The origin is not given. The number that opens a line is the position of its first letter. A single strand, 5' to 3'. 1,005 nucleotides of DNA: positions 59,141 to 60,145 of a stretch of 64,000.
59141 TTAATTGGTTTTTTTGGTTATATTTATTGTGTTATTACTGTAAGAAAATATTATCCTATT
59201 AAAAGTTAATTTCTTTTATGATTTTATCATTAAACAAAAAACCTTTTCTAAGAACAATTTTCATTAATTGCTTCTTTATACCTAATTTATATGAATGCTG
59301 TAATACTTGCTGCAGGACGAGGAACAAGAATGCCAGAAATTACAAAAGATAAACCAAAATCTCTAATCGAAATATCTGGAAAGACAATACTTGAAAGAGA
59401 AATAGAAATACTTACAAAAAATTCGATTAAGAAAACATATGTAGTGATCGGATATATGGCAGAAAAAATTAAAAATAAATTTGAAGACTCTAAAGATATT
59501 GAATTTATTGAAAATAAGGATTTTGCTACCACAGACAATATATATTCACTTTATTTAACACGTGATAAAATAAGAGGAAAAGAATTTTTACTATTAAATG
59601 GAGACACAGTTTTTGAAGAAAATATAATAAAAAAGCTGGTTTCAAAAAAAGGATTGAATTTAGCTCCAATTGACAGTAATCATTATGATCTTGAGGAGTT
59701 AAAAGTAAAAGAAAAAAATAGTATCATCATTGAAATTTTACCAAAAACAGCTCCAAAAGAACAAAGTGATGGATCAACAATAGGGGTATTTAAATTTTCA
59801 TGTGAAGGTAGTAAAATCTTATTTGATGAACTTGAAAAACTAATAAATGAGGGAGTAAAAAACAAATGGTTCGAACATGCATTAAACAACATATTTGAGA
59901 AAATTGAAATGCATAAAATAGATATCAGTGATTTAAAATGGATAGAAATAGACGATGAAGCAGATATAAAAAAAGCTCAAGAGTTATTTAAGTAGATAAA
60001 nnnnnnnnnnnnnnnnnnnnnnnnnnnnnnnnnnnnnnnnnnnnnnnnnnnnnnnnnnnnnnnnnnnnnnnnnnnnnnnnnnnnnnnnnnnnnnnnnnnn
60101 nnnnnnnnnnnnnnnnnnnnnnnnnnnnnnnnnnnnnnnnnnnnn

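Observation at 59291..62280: Teichoic-acid-like glycerol-phosphate module (cytidylyltransferase + GpsA + TagF-like polymerase) in a probably archaeal genome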

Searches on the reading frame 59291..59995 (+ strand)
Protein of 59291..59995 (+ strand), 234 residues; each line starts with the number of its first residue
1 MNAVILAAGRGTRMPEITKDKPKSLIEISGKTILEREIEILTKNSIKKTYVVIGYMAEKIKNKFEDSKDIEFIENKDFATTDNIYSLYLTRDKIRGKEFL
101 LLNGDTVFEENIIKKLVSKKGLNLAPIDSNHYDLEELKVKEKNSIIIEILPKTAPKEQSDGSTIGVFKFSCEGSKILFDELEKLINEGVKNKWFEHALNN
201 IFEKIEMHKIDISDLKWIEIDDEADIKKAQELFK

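Call 6: search_protein_families(library=pfam, proteins=[window:59291-59995:+], max_evalue=0.01)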
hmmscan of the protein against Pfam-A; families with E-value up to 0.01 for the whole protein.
window:59291-59995:+ (234 aa): 3 families
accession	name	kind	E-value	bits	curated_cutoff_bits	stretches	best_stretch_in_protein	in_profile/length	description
PF12804.13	NTP_transf_3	-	2.3e-13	51.1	27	1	3-118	1-109/160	MobA-like NTP transferase domain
PF00483.29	NTP_transferase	-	3.7e-10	40.2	21.2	1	3-112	2-117/245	Nucleotidyl transferase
PF01128.25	IspD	-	4.7e-07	30.2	27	1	2-70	2-68/221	2-C-methyl-D-erythritol 4-phosphate cytidylyltransferase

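Call 7: search_protein_families(library=ncbifam, proteins=[window:59291-59995:+], max_evalue=0.01)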
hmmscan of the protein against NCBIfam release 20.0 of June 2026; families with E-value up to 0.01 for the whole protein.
window:59291-59995:+ (234 aa): 43 families (the best 25 are shown)
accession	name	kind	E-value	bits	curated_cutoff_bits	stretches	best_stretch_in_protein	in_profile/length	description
TIGR03992.1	Arch_glmU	subfamily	2.3e-27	95.9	292.1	1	1-227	1-221/393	bifunctional sugar-1-phosphate nucleotidylyltransferase/acetyltransferase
NF041135.1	IPPtranDIPPsyn_Thcocales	equivalog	4.6e-26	91.8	580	1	1-232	1-216/419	bifunctional L-myo-inositol-1-phosphate cytidylyltransferase/CDP-L-myo-inositol myo-inositolphosphotransferase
NF041313.1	UDPGP_AglF_Halo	equivalog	1.5e-21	76.9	400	1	1-119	1-118/234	UTP--glucose-1-phosphate uridylyltransferase AglF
NF041173.1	Sug_nt_acttase_Thmprot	equivalog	1.6e-18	66.8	600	1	1-222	1-216/405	bifunctional sugar-1-phosphate nucleotidylyltransferase/acetyltransferase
NF010940.0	PRK14360.1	equivalog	1.1e-15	57.2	602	1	4-119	5-118/452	bifunctional UDP-N-acetylglucosamine diphosphorylase/glucosamine-1-phosphate N-acetyltransferase GlmU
TIGR01173.1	glmU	equivalog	5.8e-15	55.1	366.85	1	1-121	1-118/452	bifunctional UDP-N-acetylglucosamine diphosphorylase/glucosamine-1-phosphate N-acetyltransferase GlmU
NF045761.1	NAMPUrTaseMurU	equivalog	3.4e-13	50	250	1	1-112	1-114/226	N-acetylmuramate alpha-1-phosphate uridylyltransferase MurU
NF010934.1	PRK14354.1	equivalog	5.1e-13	48.3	450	1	2-119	1-114/447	bifunctional UDP-N-acetylglucosamine diphosphorylase/glucosamine-1-phosphate N-acetyltransferase GlmU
TIGR01208.1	rmlA_long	equivalog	1e-12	47.6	320.25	1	3-115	2-117/353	glucose-1-phosphate thymidylyltransferase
NF010936.0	PRK14356.1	equivalog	1.2e-12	47.6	666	1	2-119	7-122/456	bifunctional UDP-N-acetylglucosamine diphosphorylase/glucosamine-1-phosphate N-acetyltransferase GlmU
NF045665.1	NTPtran_DVU1551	equivalog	1.5e-12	47.3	315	1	2-80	2-74/359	DVU_1551 family NTP transferase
NF049965.1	GlMnHpPGnyltfHddC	equivalog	1.7e-12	47.5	300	1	1-133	1-133/221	D-glycero-D-manno-heptose 1-phosphate guanosyltransferase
NF045697.1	MurNAcPUrMurU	equivalog_domain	8.1e-12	45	370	1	4-95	1-87/229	N-acetylmuramate alpha-1-phosphate uridylyltransferase MurU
NF010935.0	PRK14355.1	equivalog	1.7e-11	43.5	718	1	2-190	5-196/459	bifunctional UDP-N-acetylglucosamine diphosphorylase/glucosamine-1-phosphate N-acetyltransferase GlmU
TIGR02623.1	G1P_cyt_trans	equivalog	3.9e-11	42.9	300.25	1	1-65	1-65/255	glucose-1-phosphate cytidylyltransferase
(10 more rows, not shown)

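Call 22: search_solved_structures(query=window:59291-59995:+, max_evalue=0.001, show_alignments=2)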
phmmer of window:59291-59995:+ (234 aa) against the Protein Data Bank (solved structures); distinct sequences matched with E-value up to 0.001: 23.
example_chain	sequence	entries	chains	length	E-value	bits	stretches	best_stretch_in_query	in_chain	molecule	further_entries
1jyk_A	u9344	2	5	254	3.5e-14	56.2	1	2-112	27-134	CTP:phosphocholine Cytidylyltransferase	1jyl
6pd1_A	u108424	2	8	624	1e-12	51.4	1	2-229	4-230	Nucleotidyl transferase/aminotransferase, class V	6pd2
6jq8_A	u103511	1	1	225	3e-09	40.1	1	3-116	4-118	Putative 6-deoxy-D-mannoheptose pathway protein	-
5xhw_A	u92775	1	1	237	3.2e-09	40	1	3-116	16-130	Putative 6-deoxy-D-mannoheptose pathway protein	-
4jd0_A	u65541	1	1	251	5.7e-09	39.2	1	2-141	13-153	Nucleotidyl transferase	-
5z09_A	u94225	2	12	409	2.4e-07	33.9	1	1-169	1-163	Dual sugar-1-phosphate nucleotidylyltransferase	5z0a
2xme_A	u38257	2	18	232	3.6e-07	33.3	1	1-144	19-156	CTP-INOSITOL-1-PHOSPHATE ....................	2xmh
8x7s_B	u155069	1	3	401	1.4e-06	31.3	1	1-68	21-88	UTP--glucose-1-phosphate uridylyltransferase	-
2ggo_A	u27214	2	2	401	2.2e-06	30.7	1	1-152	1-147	401aa long hypothetical glucose-1-phosphate thymidylyltransferase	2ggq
4mnd_A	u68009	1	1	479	2.3e-06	30.7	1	1-142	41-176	CTP L-myo-inositol-1-phosphate cytidylyltransferase/CDP-L-myo-inositol myo-inositolphospho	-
8yre_D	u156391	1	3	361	2.5e-06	30.5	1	1-112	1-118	Mannose-1-phosphate guanylyltransferase 1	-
7x8j_A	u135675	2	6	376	2.6e-06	30.5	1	1-112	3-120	Mannose-1-phosphate guanylyltransferase 1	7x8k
1tzf_A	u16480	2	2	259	3.5e-06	30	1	2-65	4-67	Glucose-1-phosphate cytidylyltransferase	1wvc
9dqf_A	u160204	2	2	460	9.9e-06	28.6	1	2-123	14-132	Bifunctional protein GlmU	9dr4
8hhd_A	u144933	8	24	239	2.3e-05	27.4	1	1-106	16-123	Nucleotidyl transferase | N-acetylmuramate alpha-1-phosphate uridylyltransferase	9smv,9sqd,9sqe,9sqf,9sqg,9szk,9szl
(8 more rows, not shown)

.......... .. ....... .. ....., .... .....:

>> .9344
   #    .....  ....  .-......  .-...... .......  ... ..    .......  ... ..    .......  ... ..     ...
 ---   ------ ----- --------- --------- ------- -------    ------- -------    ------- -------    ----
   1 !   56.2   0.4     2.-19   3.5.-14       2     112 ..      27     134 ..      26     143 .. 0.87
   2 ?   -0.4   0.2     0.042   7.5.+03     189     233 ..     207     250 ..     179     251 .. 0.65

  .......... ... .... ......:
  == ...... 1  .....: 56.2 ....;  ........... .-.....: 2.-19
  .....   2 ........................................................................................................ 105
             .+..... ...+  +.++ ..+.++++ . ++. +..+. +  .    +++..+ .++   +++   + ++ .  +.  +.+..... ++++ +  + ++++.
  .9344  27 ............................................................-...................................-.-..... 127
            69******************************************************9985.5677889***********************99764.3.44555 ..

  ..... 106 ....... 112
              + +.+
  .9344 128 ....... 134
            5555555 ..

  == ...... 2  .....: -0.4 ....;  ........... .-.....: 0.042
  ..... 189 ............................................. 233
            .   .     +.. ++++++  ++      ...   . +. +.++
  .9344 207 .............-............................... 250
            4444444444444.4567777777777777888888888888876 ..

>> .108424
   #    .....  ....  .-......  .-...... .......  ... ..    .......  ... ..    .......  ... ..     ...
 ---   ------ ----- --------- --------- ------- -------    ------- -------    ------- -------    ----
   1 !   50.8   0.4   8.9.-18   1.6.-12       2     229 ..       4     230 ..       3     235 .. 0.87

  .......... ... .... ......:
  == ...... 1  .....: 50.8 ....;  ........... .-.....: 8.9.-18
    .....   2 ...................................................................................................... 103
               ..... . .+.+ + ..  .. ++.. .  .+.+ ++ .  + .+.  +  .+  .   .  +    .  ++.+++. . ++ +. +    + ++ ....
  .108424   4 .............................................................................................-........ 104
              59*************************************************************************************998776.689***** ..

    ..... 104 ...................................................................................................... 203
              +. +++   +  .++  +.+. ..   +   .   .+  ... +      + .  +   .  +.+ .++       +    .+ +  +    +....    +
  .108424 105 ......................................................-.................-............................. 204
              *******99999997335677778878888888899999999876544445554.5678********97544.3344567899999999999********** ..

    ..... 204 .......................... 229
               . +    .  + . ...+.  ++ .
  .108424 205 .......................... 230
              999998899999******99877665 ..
